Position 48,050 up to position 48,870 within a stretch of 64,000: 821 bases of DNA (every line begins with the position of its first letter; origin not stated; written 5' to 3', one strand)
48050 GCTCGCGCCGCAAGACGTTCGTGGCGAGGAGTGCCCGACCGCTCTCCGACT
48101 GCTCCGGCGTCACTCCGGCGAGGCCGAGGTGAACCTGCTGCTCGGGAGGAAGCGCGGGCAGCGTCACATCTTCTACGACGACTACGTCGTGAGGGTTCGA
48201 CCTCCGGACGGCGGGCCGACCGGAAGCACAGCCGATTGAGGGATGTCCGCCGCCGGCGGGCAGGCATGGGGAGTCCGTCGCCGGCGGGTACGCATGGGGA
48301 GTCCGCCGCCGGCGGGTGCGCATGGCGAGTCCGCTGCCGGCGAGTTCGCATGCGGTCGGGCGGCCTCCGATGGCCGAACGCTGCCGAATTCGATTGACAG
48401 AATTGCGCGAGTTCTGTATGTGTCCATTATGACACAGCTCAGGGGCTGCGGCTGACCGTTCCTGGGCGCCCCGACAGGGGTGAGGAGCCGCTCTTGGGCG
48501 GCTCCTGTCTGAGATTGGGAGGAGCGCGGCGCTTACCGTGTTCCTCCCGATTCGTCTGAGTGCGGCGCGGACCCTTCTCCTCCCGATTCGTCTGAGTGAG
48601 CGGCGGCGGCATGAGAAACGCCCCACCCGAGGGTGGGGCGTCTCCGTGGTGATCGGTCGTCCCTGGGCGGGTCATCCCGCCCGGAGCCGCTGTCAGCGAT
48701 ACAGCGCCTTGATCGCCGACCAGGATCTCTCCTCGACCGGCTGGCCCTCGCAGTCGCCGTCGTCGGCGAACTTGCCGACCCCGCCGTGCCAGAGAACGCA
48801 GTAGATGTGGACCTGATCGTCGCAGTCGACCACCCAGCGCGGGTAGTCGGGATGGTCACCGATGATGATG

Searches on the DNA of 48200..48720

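Call 59: search_rna_families(source=window, start=48200, end=48720, threshold=evalue, max_evalue=1)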
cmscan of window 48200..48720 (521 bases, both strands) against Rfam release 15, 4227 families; matches with E-value up to 1: 1.
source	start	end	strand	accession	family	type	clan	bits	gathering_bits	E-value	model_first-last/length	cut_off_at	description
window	48619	48640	-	RF01783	b55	Gene; sRNA;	-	20.5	70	0.49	32-53/61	no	Mycobacterium B11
